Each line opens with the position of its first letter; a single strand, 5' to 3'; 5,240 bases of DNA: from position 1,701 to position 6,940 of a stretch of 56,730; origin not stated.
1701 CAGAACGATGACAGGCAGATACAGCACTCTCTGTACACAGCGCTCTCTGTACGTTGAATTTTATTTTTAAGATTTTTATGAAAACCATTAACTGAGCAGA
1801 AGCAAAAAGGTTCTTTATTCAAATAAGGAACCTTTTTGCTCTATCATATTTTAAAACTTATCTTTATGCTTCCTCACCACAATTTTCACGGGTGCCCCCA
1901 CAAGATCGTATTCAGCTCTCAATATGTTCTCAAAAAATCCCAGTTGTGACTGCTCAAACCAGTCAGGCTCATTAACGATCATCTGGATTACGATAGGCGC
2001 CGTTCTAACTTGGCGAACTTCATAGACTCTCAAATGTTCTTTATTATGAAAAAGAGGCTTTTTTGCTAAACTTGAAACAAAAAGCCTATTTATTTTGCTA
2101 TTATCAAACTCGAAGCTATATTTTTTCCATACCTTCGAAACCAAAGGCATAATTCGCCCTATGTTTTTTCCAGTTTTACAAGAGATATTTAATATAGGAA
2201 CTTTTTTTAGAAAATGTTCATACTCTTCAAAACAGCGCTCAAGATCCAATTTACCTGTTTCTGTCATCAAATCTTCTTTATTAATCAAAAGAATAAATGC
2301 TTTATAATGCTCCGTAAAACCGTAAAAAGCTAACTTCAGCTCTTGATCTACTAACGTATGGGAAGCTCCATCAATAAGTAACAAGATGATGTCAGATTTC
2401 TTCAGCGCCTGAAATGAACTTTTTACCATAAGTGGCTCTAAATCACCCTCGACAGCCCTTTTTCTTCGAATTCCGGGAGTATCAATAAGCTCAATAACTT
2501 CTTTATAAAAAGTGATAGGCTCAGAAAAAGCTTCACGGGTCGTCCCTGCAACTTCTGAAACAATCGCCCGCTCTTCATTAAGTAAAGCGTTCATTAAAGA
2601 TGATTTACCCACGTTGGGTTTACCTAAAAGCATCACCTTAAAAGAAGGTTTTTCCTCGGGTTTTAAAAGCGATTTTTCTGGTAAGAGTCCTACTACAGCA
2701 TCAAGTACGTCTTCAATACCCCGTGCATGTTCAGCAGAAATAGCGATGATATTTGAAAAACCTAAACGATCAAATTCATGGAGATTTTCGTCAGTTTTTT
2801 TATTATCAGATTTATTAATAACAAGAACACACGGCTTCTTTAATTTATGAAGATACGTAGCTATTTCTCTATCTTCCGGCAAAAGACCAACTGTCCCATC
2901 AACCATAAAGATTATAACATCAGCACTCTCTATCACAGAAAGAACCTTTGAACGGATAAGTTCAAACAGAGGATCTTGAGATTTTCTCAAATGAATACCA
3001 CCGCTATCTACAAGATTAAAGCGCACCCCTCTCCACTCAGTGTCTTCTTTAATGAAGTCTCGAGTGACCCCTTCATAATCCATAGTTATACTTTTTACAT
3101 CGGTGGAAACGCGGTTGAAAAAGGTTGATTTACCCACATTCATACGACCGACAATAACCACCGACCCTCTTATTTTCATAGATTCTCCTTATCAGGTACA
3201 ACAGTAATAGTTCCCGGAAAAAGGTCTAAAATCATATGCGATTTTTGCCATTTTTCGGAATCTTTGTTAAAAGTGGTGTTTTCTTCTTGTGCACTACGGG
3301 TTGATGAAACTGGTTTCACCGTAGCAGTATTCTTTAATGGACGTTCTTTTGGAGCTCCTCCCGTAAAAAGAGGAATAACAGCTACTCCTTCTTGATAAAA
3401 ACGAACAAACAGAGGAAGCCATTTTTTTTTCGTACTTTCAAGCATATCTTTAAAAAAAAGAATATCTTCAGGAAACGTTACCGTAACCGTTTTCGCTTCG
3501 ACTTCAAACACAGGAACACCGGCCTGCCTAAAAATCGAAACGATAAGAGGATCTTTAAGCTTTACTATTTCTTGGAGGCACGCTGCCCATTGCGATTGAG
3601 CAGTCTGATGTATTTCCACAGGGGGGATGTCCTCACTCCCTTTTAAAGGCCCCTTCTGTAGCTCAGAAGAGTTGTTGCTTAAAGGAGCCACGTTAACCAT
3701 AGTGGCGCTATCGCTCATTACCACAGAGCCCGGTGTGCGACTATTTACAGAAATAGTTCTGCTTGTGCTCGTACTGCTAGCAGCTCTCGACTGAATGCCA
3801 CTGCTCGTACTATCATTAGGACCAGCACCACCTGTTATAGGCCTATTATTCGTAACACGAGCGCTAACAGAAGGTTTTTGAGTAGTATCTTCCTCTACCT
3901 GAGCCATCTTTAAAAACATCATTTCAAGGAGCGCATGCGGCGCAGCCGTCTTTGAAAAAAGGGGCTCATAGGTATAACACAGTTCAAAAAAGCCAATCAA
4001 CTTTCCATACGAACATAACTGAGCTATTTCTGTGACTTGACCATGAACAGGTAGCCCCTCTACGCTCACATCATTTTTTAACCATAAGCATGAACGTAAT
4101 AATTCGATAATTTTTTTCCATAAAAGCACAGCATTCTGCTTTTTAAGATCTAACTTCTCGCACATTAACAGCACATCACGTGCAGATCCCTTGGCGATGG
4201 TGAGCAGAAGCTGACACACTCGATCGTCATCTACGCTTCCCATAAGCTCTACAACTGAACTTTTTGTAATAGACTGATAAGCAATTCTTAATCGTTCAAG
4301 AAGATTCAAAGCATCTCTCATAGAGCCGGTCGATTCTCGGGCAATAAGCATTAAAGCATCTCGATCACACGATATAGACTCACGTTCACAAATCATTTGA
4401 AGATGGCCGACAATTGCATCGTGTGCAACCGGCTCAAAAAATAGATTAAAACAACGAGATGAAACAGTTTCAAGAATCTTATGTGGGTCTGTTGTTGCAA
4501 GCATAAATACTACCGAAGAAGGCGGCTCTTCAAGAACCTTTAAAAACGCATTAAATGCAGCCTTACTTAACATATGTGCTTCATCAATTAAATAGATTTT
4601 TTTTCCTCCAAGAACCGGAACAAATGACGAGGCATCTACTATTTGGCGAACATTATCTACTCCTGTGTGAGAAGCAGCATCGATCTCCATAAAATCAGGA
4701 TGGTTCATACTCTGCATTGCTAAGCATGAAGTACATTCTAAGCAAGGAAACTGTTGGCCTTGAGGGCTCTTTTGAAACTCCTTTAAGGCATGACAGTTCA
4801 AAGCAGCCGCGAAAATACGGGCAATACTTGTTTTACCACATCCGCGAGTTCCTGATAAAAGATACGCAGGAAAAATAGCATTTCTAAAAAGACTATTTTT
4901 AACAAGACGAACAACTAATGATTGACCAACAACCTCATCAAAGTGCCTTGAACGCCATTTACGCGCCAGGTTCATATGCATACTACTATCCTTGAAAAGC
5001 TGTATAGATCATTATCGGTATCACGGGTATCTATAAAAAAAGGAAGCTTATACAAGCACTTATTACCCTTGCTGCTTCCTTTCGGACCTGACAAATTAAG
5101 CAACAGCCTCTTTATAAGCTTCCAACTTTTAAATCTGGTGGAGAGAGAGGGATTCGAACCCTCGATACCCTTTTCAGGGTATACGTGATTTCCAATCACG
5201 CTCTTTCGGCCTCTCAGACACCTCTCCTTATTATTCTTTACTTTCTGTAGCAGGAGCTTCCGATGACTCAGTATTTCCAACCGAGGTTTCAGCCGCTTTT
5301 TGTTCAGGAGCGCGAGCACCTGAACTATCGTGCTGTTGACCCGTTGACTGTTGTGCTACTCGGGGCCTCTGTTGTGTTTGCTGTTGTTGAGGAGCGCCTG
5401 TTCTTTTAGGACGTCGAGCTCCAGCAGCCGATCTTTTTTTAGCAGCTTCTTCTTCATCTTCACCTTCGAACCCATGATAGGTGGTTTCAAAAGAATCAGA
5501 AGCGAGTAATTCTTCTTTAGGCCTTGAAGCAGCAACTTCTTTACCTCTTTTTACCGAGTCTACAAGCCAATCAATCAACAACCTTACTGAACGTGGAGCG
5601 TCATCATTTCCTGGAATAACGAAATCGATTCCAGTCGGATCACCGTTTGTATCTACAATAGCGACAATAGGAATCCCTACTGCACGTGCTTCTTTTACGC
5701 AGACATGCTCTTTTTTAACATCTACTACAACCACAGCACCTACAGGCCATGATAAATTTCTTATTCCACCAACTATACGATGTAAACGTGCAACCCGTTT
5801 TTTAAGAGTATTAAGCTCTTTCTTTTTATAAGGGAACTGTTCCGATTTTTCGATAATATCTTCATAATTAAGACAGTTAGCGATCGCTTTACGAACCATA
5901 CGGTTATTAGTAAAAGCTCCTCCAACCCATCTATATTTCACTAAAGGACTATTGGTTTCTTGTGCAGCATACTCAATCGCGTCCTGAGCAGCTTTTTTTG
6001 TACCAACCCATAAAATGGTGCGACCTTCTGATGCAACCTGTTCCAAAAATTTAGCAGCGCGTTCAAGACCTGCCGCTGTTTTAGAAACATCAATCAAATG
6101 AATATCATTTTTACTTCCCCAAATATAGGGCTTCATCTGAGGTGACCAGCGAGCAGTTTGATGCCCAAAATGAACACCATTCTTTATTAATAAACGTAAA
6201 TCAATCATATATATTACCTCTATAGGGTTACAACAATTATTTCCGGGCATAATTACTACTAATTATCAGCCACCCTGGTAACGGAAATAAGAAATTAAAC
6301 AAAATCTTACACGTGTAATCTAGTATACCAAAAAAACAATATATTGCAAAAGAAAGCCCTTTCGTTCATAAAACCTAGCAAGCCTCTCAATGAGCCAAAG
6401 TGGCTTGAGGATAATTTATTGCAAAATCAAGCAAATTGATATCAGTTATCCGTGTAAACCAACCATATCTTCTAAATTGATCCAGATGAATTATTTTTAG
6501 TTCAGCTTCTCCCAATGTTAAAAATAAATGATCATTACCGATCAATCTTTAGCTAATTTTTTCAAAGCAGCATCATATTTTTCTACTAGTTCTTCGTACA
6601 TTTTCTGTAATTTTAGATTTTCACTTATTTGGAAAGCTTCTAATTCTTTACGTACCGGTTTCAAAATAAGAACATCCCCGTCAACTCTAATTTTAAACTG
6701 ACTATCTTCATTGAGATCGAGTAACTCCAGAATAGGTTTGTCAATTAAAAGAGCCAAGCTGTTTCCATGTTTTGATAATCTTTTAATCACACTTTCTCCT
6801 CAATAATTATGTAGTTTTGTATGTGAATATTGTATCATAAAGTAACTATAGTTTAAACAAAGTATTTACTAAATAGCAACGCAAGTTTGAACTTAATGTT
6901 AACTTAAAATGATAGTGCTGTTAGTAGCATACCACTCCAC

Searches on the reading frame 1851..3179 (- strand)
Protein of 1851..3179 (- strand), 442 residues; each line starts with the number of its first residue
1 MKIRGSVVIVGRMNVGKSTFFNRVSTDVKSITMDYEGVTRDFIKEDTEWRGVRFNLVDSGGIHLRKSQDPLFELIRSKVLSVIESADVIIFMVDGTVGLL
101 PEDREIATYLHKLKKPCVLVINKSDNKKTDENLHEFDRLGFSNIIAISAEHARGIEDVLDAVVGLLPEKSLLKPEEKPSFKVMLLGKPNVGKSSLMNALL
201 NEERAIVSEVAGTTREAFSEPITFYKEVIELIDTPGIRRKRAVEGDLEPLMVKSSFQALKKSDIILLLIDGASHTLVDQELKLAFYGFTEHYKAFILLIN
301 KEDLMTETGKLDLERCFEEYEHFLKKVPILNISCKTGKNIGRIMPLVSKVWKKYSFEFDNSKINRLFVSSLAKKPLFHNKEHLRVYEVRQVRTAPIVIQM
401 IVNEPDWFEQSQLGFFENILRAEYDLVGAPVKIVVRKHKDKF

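Call 13: search_protein_families(library=pfam, proteins=[window:1851-3179:-], max_evalue=0.001)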
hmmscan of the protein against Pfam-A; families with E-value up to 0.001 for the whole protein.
window:1851-3179:- (442 aa): 17 families
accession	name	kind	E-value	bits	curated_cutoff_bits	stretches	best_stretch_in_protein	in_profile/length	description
PF01926.29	MMR_HSR1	-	1.8e-52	176.7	21.9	2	7-123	2-113/113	50S ribosome-binding GTPase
PF02421.24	FeoB_N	-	2.3e-25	89.4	27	2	7-161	3-155/156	Ferrous iron transport protein B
PF00009.33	GTP_EFTU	-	4.8e-18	65.9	26.5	2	9-167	8-187/188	Elongation factor Tu GTP binding domain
PF00350.29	Dynamin_N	-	9.2e-15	55.5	27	0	220-280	94-146/168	Dynamin family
PF04548.22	AIG1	-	2e-12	47.3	27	1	181-318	2-139/212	AIG1 family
PF14714.11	KH_dom-like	-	4.4e-12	46.6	27.3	1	360-436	4-81/81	KH-domain-like of EngA bacterial GTPase enzymes, C-terminal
PF03193.22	RsgA_GTPase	-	7.8e-12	45.8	30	1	103-239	43-170/174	RsgA GTPase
PF09439.16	SRPRB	-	3e-08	33.7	25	1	6-111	5-97/178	Signal recognition particle receptor beta subunit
PF08477.19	Roc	-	7.3e-08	33.1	27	0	181-204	1-24/119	Ras of Complex, Roc, domain of DAPkinase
PF13401.12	AAA_22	-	2.4e-07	31.5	27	1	183-280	9-100/130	AAA domain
PF16897.10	MMR_HSR1_Xtn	-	3e-07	30.8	35.2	0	115-162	56-100/106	C-terminal region of MMR_HSR1 domain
PF10662.15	PduV-EutP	-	1.1e-05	25.7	21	0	79-160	57-139/143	Ethanolamine utilisation - propanediol utilisation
PF00025.27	Arf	-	2.2e-05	24.4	22.3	0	7-90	17-96/174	ADP-ribosylation factor family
PF03266.21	NTPase_1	-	8.8e-05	22.9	23.9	0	7-58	2-53/168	NTPase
PF00071.28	Ras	-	9.8e-05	22.4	21.6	0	181-236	1-57/162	Ras family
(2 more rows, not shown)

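Call 14: find_encoding_contigs(protein=window:1851-3179:-, flank=10000, max_places=10)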
Protein window:1851-3179:- (442 aa): 2 contigs read that carry it; 2 places shown.
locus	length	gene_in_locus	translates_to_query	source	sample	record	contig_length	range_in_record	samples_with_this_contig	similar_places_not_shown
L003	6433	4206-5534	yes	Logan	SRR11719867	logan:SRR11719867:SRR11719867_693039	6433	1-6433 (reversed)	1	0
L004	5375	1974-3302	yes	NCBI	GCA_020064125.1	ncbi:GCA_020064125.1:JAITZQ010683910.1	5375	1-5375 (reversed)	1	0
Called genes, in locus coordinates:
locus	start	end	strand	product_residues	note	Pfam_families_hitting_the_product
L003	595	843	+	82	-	PF04014:MazE_antitoxin (weak)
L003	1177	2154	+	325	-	PF00318:Ribosomal_S2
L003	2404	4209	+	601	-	PF13177:DNA_pol3_delta2, PF00004:AAA, PF07728:AAA_5 (faint), PF21960:RCF1-5-like_lid (faint), PF22608:DNAX_ATPase_lid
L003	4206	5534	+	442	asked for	PF00009:GTP_EFTU (weak), PF00025:Arf (faint), PF01926:MMR_HSR1, PF02421:FeoB_N, PF02421:FeoB_N, PF04548:AIG1 (weak), PF01926:MMR_HSR1, PF14714:KH_dom-like, +7 more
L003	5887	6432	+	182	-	?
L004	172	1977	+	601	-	PF13177:DNA_pol3_delta2, PF00004:AAA, PF07728:AAA_5 (faint), PF21960:RCF1-5-like_lid (faint), PF22608:DNAX_ATPase_lid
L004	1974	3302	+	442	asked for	PF00009:GTP_EFTU (weak), PF00025:Arf (faint), PF01926:MMR_HSR1, PF02421:FeoB_N, PF02421:FeoB_N, PF04548:AIG1 (weak), PF01926:MMR_HSR1, PF14714:KH_dom-like, +7 more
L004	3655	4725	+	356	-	-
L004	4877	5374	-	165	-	?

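Call 44: find_related_loci(query=window:1851-3179:-, collection=genome_contigs, flank=10000)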
Query window:1851-3179:- (442 aa) in genome_contigs; peptide patterns used: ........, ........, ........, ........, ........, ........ (x = any residue, [..] = any of these).
48 stretches matched a pattern; 2 encode a relative of the query (tblastn E <= 1e-3); 2 distinct loci.
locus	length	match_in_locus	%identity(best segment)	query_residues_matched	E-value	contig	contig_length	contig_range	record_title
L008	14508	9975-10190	32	172-248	6e-7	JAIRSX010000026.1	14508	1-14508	MAG: Rickettsiales bacterium isolate Ct408_bin57 k119_1808524, whole genome shotgun sequence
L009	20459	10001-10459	28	181-345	5e-7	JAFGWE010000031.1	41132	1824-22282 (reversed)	MAG: Methanomicrobiaceae archaeon isolate ZodW_Metabat.227 k87_10655403, whole genome shotgun sequence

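Call 46: find_homologous_proteins(query=window:1851-3179:-, max_evalue=1e-30)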
Query window:1851-3179:- (442 aa): 7948 proteins with E <= 1e-30 among 8000 candidates; the best 120 are listed.
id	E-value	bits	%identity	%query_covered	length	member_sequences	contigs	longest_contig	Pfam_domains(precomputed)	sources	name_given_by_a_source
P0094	2.3e-288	974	100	100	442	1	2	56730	PF01926.30,PF00025.28,PF09439.17,PF08477.20,PF00350.30,PF13401.13,PF03193.23,PF10662.16,PF16897.11,PF04548.23,PF02421.25,PF00009.34,PF14714.12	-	-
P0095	2.0e-241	819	82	99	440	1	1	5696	PF01926.30,PF00025.28,PF09439.17,PF08477.20,PF00350.30,PF13401.13,PF03193.23,PF16897.11,PF04670.19,PF04548.23,PF02421.25,PF00009.34,PF14714.12,PF00071.29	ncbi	-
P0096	7.3e-241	818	81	100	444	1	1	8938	PF01926.30,PF00025.28,PF09439.17,PF08477.20,PF00350.30,PF13401.13,PF03193.23,PF16897.11,PF04670.19,PF04548.23,PF02421.25,PF00009.34,PF14714.12,PF00071.29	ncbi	-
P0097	1.3e-226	771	81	95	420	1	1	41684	PF01926.30,PF00025.28,PF09439.17,PF08477.20,PF00350.30,PF13401.13,PF03193.23,PF16897.11,PF04548.23,PF02421.25,PF00009.34,PF14714.12,PF00071.29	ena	-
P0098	3.9e-206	703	70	100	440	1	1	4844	PF01926.30,PF00025.28,PF09439.17,PF08477.20,PF00350.30,PF03193.23,PF16897.11,PF04548.23,PF02421.25,PF00009.34,PF14714.12,PF00071.29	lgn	-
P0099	7.0e-204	696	69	99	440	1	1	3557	PF01926.30,PF00025.28,PF09439.17,PF08477.20,PF00350.30,PF03193.23,PF10662.16,PF16897.11,PF04548.23,PF02421.25,PF00009.34,PF14714.12,PF00071.29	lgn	-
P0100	5.9e-201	686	68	100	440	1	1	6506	PF01926.30,PF00025.28,PF09439.17,PF08477.20,PF00350.30,PF03193.23,PF10662.16,PF16897.11,PF04548.23,PF02421.25,PF00009.34,PF14714.12,PF00071.29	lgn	-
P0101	3.6e-200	683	69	99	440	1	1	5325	PF01926.30,PF00025.28,PF09439.17,PF08477.20,PF00350.30,PF03193.23,PF01637.25,PF16897.11,PF04548.23,PF00931.29,PF02421.25,PF00009.34,PF14714.12,PF00071.29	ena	-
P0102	4.4e-200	683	68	99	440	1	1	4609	PF01926.30,PF00025.28,PF09439.17,PF08477.20,PF00350.30,PF03193.23,PF10662.16,PF16897.11,PF04548.23,PF00931.29,PF02421.25,PF00009.34,PF14714.12,PF00071.29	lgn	-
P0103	6.7e-200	683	68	99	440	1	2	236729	PF01926.30,PF00025.28,PF09439.17,PF08477.20,PF00350.30,PF03193.23,PF10662.16,PF16897.11,PF04548.23,PF02421.25,PF00009.34,PF14714.12,PF00071.29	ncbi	-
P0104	1.3e-198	678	68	99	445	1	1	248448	PF01926.30,PF00025.28,PF09439.17,PF08477.20,PF00350.30,PF03193.23,PF03029.24,PF16897.11,PF04548.23,PF02421.25,PF00009.34,PF14714.12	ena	-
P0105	2.0e-198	678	67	99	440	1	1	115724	PF01926.30,PF00025.28,PF09439.17,PF08477.20,PF00350.30,PF03193.23,PF10662.16,PF16897.11,PF04548.23,PF02421.25,PF00009.34,PF14714.12,PF00071.29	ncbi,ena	-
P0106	1.4e-197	675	67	100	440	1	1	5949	PF01926.30,PF00025.28,PF09439.17,PF08477.20,PF00350.30,PF03193.23,PF16897.11,PF04670.19,PF04548.23,PF02421.25,PF00009.34,PF14714.12,PF00071.29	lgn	-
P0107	5.1e-197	673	68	99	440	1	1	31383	PF01926.30,PF00025.28,PF09439.17,PF08477.20,PF00350.30,PF03193.23,PF10662.16,PF16897.11,PF04548.23,PF02421.25,PF00009.34,PF14714.12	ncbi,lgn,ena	-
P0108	1.0e-196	672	67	99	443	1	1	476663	PF01926.30,PF00025.28,PF09439.17,PF08477.20,PF00350.30,PF03193.23,PF10662.16,PF16897.11,PF04670.19,PF04548.23,PF02421.25,PF00009.34,PF14714.12,PF00071.29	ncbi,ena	-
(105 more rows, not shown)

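Call 47: find_encoding_contigs(protein=P0097, flank=10000, max_places=4)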
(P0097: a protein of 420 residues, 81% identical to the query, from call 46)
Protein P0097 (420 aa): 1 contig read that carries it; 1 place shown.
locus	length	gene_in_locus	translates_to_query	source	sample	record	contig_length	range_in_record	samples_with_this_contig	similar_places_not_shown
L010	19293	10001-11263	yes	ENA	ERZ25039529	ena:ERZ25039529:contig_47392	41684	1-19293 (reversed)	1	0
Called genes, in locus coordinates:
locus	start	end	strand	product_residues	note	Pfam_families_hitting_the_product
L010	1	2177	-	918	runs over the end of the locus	-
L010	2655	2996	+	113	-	PF07992:Pyr_redox_2 (weak)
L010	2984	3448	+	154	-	PF07992:Pyr_redox_2, PF13738:Pyr_redox_3, PF00070:Pyr_redox (weak)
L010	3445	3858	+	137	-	PF07992:Pyr_redox_2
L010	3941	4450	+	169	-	-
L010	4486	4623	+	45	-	-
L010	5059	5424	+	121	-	-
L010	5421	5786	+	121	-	-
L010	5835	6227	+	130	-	-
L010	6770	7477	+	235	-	PF00318:Ribosomal_S2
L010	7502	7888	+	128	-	-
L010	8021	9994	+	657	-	PF13177:DNA_pol3_delta2, PF00004:AAA, PF07728:AAA_5 (faint), PF21960:RCF1-5-like_lid (weak), PF22608:DNAX_ATPase_lid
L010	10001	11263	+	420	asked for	PF00009:GTP_EFTU, PF00025:Arf (faint), PF00071:Ras (faint), PF00350:Dynamin_N (faint), PF01926:MMR_HSR1, PF02421:FeoB_N, PF01926:MMR_HSR1, PF02421:FeoB_N, +7 more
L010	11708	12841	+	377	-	-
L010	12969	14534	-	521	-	PF24807:WD40_CDC20-Fz, PF24817:WD40_WDHD1_1st, PF25173:Beta-prop_WDR3_1st, PF25175:Beta-prop_WDR5, PF25391:WD40_Gbeta, PF23381:Beta-prop_IFT122_1st, PF24814:WD40_Prp19, PF25174:Beta-prop_THOC3, +41 more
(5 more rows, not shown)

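Call 48: find_encoding_contigs(protein=P0096, flank=10000, max_places=4)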
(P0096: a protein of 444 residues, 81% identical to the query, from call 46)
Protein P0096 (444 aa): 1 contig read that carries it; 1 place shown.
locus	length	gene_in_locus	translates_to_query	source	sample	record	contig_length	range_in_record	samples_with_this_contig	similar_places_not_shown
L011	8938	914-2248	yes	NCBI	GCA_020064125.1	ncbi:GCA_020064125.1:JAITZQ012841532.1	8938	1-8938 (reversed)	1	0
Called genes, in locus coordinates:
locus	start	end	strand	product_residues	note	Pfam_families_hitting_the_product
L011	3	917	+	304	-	?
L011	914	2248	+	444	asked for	PF00025:Arf (faint), PF00071:Ras (faint), PF01926:MMR_HSR1, PF02421:FeoB_N, PF00009:GTP_EFTU (weak), PF01926:MMR_HSR1, PF02421:FeoB_N, PF14714:KH_dom-like, +8 more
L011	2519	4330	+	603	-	-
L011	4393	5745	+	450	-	-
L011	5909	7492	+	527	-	-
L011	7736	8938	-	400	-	?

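Call 49: find_encoding_contigs(protein=P0095, flank=10000, max_places=4)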
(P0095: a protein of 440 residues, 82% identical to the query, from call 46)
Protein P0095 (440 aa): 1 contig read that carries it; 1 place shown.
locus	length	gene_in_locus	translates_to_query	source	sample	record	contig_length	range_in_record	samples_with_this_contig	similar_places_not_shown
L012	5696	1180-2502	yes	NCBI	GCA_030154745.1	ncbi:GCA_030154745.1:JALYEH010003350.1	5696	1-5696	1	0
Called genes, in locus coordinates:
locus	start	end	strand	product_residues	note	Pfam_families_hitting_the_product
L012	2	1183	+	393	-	?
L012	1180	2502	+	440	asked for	PF00009:GTP_EFTU (weak), PF00025:Arf (faint), PF00071:Ras (faint), PF01926:MMR_HSR1, PF02421:FeoB_N, PF01926:MMR_HSR1, PF02421:FeoB_N, PF14714:KH_dom-like, +8 more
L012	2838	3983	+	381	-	PF04343:DUF488, PF22751:DUF488-N3a, PF22752:DUF488-N3i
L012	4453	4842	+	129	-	PF02482:Ribosomal_S30AE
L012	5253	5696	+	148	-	?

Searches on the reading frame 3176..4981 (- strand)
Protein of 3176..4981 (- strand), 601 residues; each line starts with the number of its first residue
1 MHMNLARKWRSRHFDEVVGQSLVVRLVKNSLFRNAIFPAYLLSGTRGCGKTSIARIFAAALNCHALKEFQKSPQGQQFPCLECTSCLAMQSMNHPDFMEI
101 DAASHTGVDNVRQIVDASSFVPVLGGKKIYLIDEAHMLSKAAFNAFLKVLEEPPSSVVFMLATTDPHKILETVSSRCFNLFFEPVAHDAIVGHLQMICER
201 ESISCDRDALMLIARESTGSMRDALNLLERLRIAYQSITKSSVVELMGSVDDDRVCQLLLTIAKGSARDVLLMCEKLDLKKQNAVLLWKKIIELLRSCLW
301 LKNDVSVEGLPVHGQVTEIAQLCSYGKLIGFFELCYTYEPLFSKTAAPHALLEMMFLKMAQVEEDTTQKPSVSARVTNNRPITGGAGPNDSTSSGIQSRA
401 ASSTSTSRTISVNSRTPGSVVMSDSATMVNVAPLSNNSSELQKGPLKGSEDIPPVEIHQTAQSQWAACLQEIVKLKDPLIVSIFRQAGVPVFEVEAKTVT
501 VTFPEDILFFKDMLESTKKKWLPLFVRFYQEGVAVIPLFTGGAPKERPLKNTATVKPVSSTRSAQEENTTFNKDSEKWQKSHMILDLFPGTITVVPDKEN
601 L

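Call 13: search_protein_families(library=pfam, proteins=[window:3176-4981:-], max_evalue=0.001)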
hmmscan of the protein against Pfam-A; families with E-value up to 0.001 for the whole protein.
window:3176-4981:- (601 aa): 7 families
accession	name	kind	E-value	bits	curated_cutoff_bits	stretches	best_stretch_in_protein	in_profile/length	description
PF13177.12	DNA_pol3_delta2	-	1.7e-38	132.6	27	1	20-185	2-160/161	DNA polymerase III, delta subunit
PF22608.2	DNAX_ATPase_lid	-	9.2e-13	48.2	27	1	190-229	2-41/49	DNA polymerase III clamp loader subunit, ATPase lid domain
PF00004.35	AAA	-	1.5e-11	45.3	21.2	1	40-179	1-125/131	ATPase family associated with various cellular activities (AAA)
PF07728.20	AAA_5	-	7e-06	26.5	22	0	41-63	3-26/139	AAA domain (dynein-related subfamily)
PF21960.2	RCF1-5-like_lid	-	1.1e-05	25.8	27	1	194-229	3-39/43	RCF1/5-like, AAA+ ATPase lid domain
PF16193.11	AAA_assoc_2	-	0.00012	22.7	34.3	0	201-235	3-37/81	AAA C-terminal domain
PF13401.12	AAA_22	-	0.00042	21.1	27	0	41-161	9-120/130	AAA domain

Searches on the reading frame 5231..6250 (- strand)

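Call 13: search_protein_families(library=pfam, proteins=[window:5231-6250:-], max_evalue=0.001)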
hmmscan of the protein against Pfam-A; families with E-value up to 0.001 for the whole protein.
window:5231-6250:- (339 aa): 1 family
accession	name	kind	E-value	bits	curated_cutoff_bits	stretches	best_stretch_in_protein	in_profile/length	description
PF00318.25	Ribosomal_S2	-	4e-72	242.4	26.1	1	21-236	1-216/216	Ribosomal protein S2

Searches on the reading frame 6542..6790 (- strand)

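Call 13: search_protein_families(library=pfam, proteins=[window:6542-6790:-], max_evalue=0.001)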
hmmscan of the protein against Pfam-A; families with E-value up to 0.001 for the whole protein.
window:6542-6790:- (82 aa): 1 family
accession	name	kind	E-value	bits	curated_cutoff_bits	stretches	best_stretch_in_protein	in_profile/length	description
PF04014.23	MazE_antitoxin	-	1.2e-05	25.6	24.7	1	7-49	3-46/48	Antidote-toxin recognition MazE, bacterial antitoxin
